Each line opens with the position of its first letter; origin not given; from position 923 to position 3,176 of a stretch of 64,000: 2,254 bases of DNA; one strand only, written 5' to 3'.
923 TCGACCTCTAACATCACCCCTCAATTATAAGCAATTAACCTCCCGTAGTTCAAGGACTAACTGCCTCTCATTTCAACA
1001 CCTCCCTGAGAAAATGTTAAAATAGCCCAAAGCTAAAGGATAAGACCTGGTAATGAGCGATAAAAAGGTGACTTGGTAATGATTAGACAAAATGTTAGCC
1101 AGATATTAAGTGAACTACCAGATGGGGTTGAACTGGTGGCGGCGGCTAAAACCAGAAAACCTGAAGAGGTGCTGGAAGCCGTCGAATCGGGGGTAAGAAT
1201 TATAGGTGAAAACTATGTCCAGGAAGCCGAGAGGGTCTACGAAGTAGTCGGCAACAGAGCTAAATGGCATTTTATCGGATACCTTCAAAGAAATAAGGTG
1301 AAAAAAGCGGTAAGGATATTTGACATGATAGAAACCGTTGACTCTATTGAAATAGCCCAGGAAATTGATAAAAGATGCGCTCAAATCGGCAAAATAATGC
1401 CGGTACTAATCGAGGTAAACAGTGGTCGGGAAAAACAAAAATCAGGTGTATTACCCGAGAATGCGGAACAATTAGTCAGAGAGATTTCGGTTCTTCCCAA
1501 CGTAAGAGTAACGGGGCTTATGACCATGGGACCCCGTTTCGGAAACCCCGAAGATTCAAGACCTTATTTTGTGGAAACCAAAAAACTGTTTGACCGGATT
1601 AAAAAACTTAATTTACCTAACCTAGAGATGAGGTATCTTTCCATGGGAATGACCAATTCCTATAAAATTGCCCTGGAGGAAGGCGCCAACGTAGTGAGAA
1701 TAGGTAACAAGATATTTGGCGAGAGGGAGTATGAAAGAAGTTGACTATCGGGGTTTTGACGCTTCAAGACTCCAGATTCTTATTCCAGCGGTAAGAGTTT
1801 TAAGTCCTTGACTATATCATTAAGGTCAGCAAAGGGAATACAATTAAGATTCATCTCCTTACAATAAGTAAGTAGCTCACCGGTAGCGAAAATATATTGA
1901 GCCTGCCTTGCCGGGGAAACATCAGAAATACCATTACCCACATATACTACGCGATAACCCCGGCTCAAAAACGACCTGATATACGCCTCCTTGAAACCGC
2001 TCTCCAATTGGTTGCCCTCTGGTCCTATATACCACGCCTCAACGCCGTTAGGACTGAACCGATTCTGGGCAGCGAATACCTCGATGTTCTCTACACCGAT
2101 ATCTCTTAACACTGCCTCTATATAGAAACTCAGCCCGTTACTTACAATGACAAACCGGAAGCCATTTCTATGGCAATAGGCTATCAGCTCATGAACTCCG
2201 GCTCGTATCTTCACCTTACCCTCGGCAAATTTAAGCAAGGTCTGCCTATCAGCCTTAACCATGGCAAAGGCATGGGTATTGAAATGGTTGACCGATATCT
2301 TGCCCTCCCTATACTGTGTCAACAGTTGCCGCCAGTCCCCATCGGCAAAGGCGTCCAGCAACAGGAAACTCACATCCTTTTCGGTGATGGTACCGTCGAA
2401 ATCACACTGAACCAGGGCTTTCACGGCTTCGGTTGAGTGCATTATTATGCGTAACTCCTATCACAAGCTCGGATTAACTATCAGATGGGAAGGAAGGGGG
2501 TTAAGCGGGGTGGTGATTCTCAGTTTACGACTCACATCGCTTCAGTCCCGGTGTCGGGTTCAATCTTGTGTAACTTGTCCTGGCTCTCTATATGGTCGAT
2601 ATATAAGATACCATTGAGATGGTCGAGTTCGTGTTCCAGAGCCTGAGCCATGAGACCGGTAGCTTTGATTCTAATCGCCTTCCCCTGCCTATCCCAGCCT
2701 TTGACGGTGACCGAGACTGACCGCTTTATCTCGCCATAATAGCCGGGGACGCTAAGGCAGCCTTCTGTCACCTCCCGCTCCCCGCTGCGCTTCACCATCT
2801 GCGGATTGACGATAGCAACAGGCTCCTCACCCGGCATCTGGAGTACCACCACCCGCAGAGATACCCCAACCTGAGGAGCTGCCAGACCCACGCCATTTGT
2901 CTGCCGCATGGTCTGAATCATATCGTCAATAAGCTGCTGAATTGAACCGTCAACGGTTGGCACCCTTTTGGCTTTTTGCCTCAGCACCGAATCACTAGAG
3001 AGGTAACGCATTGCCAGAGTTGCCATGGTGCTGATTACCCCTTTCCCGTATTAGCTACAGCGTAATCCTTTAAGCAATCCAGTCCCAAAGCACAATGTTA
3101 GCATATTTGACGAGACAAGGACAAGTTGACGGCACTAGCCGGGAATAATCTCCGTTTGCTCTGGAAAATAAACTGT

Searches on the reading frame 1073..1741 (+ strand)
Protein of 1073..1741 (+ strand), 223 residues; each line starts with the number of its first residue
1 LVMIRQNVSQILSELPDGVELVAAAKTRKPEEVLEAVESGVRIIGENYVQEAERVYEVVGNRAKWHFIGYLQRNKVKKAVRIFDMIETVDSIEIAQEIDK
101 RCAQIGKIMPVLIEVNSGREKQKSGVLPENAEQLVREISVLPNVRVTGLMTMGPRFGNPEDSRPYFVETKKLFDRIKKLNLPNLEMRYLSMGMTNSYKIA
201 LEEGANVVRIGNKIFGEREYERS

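Call 11: search_protein_families(library=pfam, proteins=[window:1073-1741:+], max_evalue=0.001)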
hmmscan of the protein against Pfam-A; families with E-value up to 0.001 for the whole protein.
window:1073-1741:+ (223 aa): 1 family
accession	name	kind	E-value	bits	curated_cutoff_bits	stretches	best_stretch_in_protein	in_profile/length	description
PF01168.26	Ala_racemase_N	-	4.5e-23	82.5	24.1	1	4-218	6-219/220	Alanine racemase, N-terminal domain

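Call 83: search_protein_families(library=padloc, alignment_id=A5, max_evalue=1e-8)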
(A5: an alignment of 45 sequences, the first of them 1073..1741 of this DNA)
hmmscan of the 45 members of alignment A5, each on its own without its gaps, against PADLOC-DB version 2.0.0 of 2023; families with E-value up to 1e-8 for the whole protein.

A. member 1, window:1073-1741:+ (223 aa): 0 families

B. families by the number of members that match (of 45 scanned): 19 families
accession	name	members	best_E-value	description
PDLC01995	RtcR_PspF2--CARF_AAA_HTH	1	2.6e-120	-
PDLC03224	MTase_II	1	6e-78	Type II methyltransferase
PDLC01993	RtcR--CARF_AAA_HTH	1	1.1e-61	-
PDLC01994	RtcR_PspF1--CARF_AAA_HTH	1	2.2e-55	-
PDLC03306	MTase_II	1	1.1e-22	Type II methyltransferase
PDLC03369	MTase_II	1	1.4e-21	Type II methyltransferase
PDLC03389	MTase_II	1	4.9e-21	Type II methyltransferase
PDLC03239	MTase_II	1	1.6e-20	Type II methyltransferase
PDLC03322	MTase_II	1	2e-20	Type II methyltransferase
PDLC03364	MTase_II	1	4.2e-18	Type II methyltransferase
PDLC03377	MTase_II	1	3.9e-16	Type II methyltransferase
PDLC03353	MTase_II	1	1.2e-15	Type II methyltransferase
PDLC04690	PDC-M51B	1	2.9e-13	-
PDLC03362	MTase_II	1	3.8e-13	Type II methyltransferase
PDLC03249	MTase_II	1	3.1e-12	Type II methyltransferase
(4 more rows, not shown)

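Call 84: search_protein_families(library=pfam, alignment_id=A5, max_evalue=1e-8)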
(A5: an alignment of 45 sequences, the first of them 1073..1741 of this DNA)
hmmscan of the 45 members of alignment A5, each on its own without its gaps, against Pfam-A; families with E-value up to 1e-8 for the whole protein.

A. member 1, window:1073-1741:+ (223 aa): 1 family
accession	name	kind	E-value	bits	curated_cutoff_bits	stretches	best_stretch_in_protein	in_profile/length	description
PF01168.26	Ala_racemase_N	-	4.5e-23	82.5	24.1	1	4-218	6-219/220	Alanine racemase, N-terminal domain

B. families by the number of members that match (of 45 scanned): 74 families (the first 25 are shown)
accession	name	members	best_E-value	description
PF00072.30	Response_reg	5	3.6e-34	Response regulator receiver domain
PF00512.31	HisKA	4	1e-20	His Kinase A (phospho-acceptor) domain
PF02518.31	HATPase_c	3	5.8e-30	Histidine kinase-, DNA gyrase B-, and HSP90-like ATPase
PF07992.20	Pyr_redox_2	2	3e-34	Pyridine nucleotide-disulphide oxidoreductase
PF12831.13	FAD_oxidored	2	2.2e-11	FAD dependent oxidoreductase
PF03030.21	H_PPase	1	6.2e-262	Inorganic H+ pyrophosphatase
PF01964.24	ThiC_Rad_SAM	1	6e-197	Radical SAM ThiC family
PF01680.23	SOR_SNZ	1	3e-110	SOR/SNZ family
PF04412.18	AcnX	1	7e-95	Aconitase X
PF20629.2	GD_AH_C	1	1.3e-86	D-galactarate/Altronate dehydratase, C-terminal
PF01946.23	Thi4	1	3.4e-85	Thi4 family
PF00158.32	Sigma54_activat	1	8.5e-75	Sigma-54 interaction domain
PF13426.13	PAS_9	1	2.5e-73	PAS domain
PF08448.16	PAS_4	1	8.5e-72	PAS fold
PF13382.11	Adenine_deam_C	1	1.2e-68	Adenine deaminase C-terminal domain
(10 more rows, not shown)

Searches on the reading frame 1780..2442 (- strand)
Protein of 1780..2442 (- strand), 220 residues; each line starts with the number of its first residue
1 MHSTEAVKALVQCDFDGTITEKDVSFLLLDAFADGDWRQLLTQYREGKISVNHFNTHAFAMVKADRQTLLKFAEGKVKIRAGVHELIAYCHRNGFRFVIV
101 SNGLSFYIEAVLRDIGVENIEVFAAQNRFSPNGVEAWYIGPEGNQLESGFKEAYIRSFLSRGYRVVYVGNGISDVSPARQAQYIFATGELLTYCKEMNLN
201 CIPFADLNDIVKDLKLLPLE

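Call 11: search_protein_families(library=pfam, proteins=[window:1780-2442:-], max_evalue=0.001)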
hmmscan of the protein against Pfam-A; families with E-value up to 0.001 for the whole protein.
window:1780-2442:- (220 aa): 3 families
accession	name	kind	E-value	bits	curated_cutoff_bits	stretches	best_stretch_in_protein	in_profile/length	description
PF12710.13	HAD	-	4.1e-15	57.1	27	1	13-176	3-186/189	haloacid dehalogenase-like hydrolase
PF06888.18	Put_Phosphatase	-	8.5e-08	32.3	27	1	10-120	2-115/234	Putative Phosphatase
PF00702.32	Hydrolase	-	3.1e-07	31.4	26.4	1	14-181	7-190/191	haloacid dehalogenase-like hydrolase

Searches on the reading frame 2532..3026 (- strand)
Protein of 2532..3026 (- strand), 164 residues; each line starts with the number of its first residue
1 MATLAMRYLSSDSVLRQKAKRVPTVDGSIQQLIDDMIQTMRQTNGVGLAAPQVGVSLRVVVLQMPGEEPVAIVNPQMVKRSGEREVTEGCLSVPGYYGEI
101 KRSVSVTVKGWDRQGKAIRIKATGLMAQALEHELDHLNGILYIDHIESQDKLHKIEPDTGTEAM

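Call 11: search_protein_families(library=pfam, proteins=[window:2532-3026:-], max_evalue=0.001)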
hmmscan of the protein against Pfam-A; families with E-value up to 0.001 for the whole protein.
window:2532-3026:- (164 aa): 1 family
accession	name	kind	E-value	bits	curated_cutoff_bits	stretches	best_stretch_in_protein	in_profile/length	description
PF01327.26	Pep_deformylase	-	2.3e-47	160.9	22.8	1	11-150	8-154/156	Polypeptide deformylase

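Call 96: find_encoding_contigs(protein=window:2535-3026:-, flank=7000, max_places=10)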
Protein window:2535-3026:- (164 aa): 5 contigs read that carry it; 2 places shown.
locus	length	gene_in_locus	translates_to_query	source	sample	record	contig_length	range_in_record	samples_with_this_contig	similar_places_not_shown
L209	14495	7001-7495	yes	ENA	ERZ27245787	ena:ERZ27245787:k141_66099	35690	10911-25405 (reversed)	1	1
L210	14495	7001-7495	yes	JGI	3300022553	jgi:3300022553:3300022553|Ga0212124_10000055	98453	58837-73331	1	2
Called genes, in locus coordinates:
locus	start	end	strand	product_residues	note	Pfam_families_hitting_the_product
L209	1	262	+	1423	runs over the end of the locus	PF00989:PAS, PF13426:PAS_9, PF08448:PAS_4, PF00989:PAS, PF08447:PAS_3, PF08448:PAS_4, PF13426:PAS_9, PF08447:PAS_3, +14 more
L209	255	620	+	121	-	PF00072:Response_reg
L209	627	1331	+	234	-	PF00072:Response_reg, PF00486:Trans_reg_C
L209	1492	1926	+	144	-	-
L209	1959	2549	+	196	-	PF00512:HisKA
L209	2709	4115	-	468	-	PF01565:FAD_binding_4, PF02913:FAD-oxidase_C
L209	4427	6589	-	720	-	PF10593:Z1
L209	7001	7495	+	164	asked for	PF01327:Pep_deformylase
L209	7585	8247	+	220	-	PF00702:Hydrolase (weak), PF06888:Put_Phosphatase (weak), PF12710:HAD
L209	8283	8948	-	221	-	PF01168:Ala_racemase_N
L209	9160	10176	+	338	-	PF01883:FeS_assembly_P (weak), PF01656:CbiA, PF10609:ParA, PF13614:AAA_31 (faint)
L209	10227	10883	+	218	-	PF01656:CbiA (weak), PF03205:MobB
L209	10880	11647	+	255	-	PF04055:Radical_SAM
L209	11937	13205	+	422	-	PF13624:SurA_N_3 (faint), PF00639:Rotamase, PF13616:Rotamase_3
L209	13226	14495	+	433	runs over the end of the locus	PF03447:NAD_binding_3, PF00742:Homoserine_dh, PF01842:ACT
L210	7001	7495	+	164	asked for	PF01327:Pep_deformylase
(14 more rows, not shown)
